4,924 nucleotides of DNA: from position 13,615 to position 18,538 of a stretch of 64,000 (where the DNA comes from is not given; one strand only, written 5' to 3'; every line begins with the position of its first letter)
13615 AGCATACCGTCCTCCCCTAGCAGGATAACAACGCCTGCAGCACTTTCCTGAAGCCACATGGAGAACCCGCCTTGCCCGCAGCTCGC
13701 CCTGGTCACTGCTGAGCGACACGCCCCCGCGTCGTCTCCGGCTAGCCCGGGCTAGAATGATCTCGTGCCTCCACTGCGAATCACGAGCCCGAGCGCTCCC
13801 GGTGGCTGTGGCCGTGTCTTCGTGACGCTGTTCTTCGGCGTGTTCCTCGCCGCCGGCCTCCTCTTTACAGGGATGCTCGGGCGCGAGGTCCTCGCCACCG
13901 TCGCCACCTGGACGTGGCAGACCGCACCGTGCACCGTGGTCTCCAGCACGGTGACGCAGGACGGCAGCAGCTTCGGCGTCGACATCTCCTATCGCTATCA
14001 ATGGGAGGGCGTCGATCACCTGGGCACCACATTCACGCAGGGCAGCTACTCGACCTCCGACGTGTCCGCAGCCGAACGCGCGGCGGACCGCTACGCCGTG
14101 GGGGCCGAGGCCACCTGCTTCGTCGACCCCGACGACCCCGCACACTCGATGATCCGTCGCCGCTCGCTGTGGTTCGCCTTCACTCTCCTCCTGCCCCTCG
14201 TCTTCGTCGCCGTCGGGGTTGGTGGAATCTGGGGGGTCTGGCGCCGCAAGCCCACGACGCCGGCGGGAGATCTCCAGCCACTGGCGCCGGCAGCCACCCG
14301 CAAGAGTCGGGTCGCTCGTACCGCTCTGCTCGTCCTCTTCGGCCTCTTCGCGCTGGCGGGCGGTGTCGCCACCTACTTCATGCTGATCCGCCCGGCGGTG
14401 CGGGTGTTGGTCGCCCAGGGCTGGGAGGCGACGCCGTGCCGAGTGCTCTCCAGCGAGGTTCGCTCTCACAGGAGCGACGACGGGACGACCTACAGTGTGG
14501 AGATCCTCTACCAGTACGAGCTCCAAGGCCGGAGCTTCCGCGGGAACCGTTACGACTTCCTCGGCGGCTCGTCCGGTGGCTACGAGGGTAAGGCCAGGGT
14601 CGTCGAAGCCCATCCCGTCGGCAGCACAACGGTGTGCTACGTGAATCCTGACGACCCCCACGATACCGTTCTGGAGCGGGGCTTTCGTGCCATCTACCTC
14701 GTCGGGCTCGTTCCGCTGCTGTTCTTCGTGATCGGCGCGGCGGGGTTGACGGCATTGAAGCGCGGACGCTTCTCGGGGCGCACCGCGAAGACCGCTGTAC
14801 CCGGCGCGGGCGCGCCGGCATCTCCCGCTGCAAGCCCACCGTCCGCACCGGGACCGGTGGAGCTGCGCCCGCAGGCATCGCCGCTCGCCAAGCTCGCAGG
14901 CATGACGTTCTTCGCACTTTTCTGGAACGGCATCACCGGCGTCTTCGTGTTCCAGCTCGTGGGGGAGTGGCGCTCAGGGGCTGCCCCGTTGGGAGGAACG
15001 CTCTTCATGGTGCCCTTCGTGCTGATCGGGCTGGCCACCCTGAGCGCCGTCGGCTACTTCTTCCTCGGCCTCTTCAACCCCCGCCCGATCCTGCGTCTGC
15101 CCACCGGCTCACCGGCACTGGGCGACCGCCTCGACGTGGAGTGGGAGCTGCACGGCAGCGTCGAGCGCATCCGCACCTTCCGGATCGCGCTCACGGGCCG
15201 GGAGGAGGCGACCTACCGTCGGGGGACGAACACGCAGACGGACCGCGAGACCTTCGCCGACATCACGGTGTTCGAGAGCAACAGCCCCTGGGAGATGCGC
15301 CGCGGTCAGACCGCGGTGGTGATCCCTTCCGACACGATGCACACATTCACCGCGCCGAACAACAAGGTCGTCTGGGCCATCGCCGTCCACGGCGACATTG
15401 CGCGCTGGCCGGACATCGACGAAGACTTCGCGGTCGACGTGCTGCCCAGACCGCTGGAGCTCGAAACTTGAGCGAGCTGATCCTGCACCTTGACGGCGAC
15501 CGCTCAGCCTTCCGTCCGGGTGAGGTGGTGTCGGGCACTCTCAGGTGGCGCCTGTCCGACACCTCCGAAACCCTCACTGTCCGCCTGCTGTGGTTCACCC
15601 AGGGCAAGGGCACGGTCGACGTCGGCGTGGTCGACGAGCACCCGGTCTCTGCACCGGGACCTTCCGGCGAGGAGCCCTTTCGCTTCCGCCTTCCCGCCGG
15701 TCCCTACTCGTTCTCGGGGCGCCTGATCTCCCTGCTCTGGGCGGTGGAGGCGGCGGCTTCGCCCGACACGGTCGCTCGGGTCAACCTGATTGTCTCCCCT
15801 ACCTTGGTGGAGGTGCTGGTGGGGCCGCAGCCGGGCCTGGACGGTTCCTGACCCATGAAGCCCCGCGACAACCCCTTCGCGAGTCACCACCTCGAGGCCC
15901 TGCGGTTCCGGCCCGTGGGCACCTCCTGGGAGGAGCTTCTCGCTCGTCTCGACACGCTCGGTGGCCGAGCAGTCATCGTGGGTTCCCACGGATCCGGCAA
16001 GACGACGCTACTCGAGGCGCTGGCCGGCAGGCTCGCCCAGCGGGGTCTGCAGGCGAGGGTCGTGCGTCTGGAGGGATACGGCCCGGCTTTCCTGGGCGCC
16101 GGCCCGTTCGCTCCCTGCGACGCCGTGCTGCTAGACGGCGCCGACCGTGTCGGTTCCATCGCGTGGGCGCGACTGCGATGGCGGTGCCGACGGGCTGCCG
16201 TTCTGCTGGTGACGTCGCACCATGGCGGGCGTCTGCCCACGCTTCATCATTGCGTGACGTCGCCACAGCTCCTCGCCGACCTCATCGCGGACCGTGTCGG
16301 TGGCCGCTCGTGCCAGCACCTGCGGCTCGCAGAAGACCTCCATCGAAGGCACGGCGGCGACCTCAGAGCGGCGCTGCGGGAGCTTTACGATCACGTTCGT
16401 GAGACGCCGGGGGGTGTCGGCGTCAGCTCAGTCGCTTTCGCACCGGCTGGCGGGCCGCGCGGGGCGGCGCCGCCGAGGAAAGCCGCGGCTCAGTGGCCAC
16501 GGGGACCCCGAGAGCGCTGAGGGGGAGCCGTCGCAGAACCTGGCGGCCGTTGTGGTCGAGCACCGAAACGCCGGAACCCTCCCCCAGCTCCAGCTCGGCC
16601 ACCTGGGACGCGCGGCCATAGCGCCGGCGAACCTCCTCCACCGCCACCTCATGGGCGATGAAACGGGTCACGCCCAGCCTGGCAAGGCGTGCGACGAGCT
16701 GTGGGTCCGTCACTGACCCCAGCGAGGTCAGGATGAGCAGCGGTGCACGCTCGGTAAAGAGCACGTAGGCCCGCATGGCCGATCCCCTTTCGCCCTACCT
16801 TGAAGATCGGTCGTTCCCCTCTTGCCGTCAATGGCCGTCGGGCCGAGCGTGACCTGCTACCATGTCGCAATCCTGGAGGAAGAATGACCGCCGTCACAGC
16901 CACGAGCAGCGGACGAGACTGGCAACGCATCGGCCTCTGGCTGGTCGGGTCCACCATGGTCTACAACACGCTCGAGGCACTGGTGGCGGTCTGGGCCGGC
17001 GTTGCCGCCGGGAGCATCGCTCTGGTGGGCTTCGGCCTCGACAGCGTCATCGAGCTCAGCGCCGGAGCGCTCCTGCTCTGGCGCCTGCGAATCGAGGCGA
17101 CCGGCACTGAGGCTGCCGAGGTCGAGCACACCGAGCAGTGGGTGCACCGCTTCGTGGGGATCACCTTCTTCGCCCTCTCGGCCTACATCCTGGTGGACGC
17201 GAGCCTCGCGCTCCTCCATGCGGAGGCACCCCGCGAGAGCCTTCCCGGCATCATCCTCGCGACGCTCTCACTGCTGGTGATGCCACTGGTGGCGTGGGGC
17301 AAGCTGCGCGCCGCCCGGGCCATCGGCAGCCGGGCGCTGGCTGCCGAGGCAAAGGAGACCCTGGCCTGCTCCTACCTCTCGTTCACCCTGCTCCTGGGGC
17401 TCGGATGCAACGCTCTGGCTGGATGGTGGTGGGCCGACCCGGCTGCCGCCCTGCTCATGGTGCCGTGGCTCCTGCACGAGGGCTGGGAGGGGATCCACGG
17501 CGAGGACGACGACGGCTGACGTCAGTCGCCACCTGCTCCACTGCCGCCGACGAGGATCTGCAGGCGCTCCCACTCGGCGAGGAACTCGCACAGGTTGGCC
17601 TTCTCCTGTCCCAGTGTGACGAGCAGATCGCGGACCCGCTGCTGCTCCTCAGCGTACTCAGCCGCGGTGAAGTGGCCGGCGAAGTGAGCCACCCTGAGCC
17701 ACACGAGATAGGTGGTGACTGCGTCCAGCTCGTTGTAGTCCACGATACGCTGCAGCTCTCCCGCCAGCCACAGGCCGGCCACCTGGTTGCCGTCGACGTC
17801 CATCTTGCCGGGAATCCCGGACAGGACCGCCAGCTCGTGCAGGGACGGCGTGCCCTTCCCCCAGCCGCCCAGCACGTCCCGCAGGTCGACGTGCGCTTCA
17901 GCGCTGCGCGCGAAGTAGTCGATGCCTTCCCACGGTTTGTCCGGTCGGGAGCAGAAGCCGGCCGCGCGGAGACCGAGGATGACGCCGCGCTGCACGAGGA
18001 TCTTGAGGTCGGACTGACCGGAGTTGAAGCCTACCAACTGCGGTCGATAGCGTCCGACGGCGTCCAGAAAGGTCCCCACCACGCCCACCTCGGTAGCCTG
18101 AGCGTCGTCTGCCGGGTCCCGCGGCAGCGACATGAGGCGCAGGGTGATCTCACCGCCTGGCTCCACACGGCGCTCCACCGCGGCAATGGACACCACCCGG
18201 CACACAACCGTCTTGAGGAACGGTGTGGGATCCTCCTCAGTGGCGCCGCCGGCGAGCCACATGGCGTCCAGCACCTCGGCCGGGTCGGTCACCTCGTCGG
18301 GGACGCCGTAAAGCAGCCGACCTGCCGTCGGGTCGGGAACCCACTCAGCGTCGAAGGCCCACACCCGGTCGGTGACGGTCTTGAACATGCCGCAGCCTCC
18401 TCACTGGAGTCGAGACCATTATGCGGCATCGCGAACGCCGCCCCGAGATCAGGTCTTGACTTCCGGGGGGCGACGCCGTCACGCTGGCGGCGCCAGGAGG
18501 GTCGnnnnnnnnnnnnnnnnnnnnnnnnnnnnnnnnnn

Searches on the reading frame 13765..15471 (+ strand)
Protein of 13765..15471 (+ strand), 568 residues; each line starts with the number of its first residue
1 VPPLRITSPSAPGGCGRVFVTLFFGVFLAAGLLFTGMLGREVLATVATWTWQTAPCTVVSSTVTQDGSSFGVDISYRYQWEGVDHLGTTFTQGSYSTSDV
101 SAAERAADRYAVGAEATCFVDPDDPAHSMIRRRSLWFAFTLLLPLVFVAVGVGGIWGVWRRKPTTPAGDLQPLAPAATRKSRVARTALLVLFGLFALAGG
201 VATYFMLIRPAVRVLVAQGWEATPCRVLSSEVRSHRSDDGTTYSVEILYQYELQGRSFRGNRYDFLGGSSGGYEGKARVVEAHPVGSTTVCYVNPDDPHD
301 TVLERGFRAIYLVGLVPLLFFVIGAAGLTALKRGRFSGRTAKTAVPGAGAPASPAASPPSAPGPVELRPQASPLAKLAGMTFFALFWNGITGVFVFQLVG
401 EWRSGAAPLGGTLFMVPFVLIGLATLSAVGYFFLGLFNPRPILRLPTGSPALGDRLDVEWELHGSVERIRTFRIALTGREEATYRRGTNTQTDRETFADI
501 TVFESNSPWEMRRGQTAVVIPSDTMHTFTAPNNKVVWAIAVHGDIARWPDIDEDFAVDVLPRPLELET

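Call 54: search_protein_families(library=pfam, proteins=[window:13765-15471:+], max_evalue=0.001)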
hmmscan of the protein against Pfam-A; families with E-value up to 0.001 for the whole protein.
window:13765-15471:+ (568 aa): 2 families
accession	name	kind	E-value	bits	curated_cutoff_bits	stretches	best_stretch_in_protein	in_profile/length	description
PF12158.14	DUF3592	-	1.3e-32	112.7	25.3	2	223-307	1-83/84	Domain of unknown function (DUF3592)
PF03185.20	CaKB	-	0.00013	22.1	25.1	0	190-236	11-58/195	Calcium-activated potassium channel, beta subunit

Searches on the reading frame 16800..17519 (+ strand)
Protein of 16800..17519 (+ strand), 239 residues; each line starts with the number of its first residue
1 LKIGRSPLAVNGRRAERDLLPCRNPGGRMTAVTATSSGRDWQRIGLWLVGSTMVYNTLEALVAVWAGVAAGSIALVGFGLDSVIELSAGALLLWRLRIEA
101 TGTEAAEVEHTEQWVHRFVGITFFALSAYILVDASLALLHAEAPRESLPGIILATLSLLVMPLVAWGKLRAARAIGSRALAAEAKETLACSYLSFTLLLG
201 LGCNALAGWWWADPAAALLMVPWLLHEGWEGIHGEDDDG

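Call 55: search_protein_families(library=pfam, proteins=[window:16800-17519:+], max_evalue=0.0001)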
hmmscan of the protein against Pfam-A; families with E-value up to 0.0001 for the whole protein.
window:16800-17519:+ (239 aa): 1 family
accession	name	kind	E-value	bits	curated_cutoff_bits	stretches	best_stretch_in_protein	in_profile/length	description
PF01545.26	Cation_efflux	-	1.4e-13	51.5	26.6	1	54-229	6-187/198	Cation efflux family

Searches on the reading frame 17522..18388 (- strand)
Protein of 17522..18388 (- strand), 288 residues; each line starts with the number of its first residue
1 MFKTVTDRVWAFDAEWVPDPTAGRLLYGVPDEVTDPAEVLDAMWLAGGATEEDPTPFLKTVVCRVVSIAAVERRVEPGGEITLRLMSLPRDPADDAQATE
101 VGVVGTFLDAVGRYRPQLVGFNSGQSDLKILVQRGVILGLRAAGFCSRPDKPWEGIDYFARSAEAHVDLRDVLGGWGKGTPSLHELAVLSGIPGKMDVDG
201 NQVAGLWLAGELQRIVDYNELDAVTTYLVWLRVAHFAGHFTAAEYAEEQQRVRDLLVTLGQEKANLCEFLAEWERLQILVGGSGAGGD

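Call 55: search_protein_families(library=pfam, proteins=[window:17522-18388:-], max_evalue=0.0001)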
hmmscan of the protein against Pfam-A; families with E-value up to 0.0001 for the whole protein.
window:17522-18388:- (288 aa): 1 family
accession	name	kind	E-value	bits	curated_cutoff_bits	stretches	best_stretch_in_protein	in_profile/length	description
PF10108.15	DNA_pol_B_exo2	-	1.3e-57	195.4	24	1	56-273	2-213/213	Predicted 3'-5' exonuclease related to the exonuclease domain of PolB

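Call 79: search_protein_families(library=ncbifam, proteins=[L093:7576-9414:+, L093:11323-13320:+], max_evalue=0.001)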
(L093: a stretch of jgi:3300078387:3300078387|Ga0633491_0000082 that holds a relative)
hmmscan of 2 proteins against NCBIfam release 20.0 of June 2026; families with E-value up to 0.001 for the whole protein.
L093:7576-9414:+ (612 aa): 53 families (the best 25 are shown)
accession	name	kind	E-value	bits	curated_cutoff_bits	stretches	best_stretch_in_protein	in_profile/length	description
NF009410.0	PRK12771.1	subfamily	2.3e-128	429.3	516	2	9-269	41-292/566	NAD(P)-binding protein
NF009454.0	PRK12814.1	equivalog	5e-106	355.6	916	2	17-269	103-347/657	putative NADPH-dependent glutamate synthase small subunit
NF010590.0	PRK13984.1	equivalog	2.6e-102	342.9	946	1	18-450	198-609/611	putative oxidoreductase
NF009414.0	PRK12778.1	equivalog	1.3e-84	284.9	1103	2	17-269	338-594/752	bifunctional dihydroorotate dehydrogenase B NAD binding subunit/NADPH-dependent glutamate synthase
TIGR01316.1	gltA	equivalog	6.1e-82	275.8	471.75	2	16-269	36-296/449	NADPH-dependent glutamate synthase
TIGR01318.1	gltD_gamma_fam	subfamily_domain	7e-74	249.1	482.95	2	17-269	49-306/467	glutamate synthase, small subunit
TIGR03315.1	Se_ygfK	equivalog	9.6e-74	248.4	835.3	2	17-266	446-687/1012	putative selenate reductase subunit YgfK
NF009408.0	PRK12769.1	equivalog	7.4e-67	225.9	1003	2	18-269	236-492/659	formate-dependent uric acid utilization protein AegA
NF009415.0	PRK12779.1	equivalog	8.3e-65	219.2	1519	2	19-269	211-471/944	putative bifunctional glutamate synthase subunit beta/2-polyprenylphenol hydroxylase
TIGR01317.1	GOGAT_sm_gam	subfamily_domain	1.4e-63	215.4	447.7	1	20-450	54-481/485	glutamate synthase small subunit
NF009413.0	PRK12775.1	equivalog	1.5e-54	185.2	1895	2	18-270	341-596/1006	putative trifunctional 2-polyprenylphenol hydroxylase/glutamate synthase subunit beta/ferritin domain-containing protein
NF009409.0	PRK12770.1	subfamily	7.1e-53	179.9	343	2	97-268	4-196/360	putative glutamate synthase subunit beta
NF009451.0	PRK12809.1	equivalog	2e-49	168.5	1154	2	17-267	218-473/639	formate-dependent uric acid utilization protein YgfT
NF045663.1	diclust_near_Sec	equivalog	2.6e-44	151.5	530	2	17-224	19-212/759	pyridine nucleotide-disulfide oxidoreductase/dicluster-binding protein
NF045599.1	bili_reduct_long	exception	1.1e-12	47.1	750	1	113-270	380-529/641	bilirubin reductase, long form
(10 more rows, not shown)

L093:11323-13320:+ (665 aa): 20 families
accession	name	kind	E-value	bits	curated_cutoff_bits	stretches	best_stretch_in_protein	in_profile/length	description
TIGR04485.1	thiosulf_SoxX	equivalog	2e-26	92.5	61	2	274-339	2-75/78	sulfur oxidation c-type cytochrome SoxX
TIGR02603.1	CxxCH_TIGR02603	domain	7.8e-23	81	68.15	1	263-315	1-52/134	putative heme-binding domain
NF040971.1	cytc_ExtS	equivalog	1e-19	70.9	100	1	262-449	75-260/262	selenite/tellurite reduction operon c-type cytochrome lipoprotein ExtS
NF050122.1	bc1_QcrC_actin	exception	4.1e-15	55.8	200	1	164-341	40-210/253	cytochrome bc1 complex diheme cytochrome c subunit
NF045773.1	cytochro_C550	exception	1.4e-12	47.5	125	0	265-339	49-116/118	cytochrome c550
NF045774.1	cytochro_C551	exception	7.3e-12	45.2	118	1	262-340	36-107/110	cytochrome c551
TIGR00782.1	ccoP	equivalog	1.4e-11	44.2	179.95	1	219-289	164-226/285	cytochrome-c oxidase, cbb3-type subunit III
NF011055.0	PRK14487.1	subfamily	3.1e-09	36.6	218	0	291-332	109-150/212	cbb3-type cytochrome c oxidase subunit II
NF011054.0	PRK14486.1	equivalog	5.5e-09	35.9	447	0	291-335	104-148/294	putative bifunctional cbb3-type cytochrome c oxidase subunit II/cytochrome c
NF040606.1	CytoC_perox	subfamily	6.1e-06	25.7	150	0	338-383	272-317/524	di-heme-cytochrome C peroxidase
TIGR04494.1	c550_PedF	equivalog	6.5e-06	26.1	122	0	274-326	59-112/133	cytochrome c-550 PedF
TIGR00781.1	ccoO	equivalog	7.2e-06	25.9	200.65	0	291-335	103-147/232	cytochrome-c oxidase, cbb3-type subunit II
NF049874.1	PdsA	exception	1.6e-05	24.9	330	0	229-313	90-164/198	periplasmic diheme shuttle PdsA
NF033864.1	cytochrome579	equivalog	4.9e-05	23.2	280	0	265-290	49-75/179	cytochrome 579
TIGR03508.1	decahem_SO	subfamily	9.3e-05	22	192.2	1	74-186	3-106/258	DmsE family decaheme c-type cytochrome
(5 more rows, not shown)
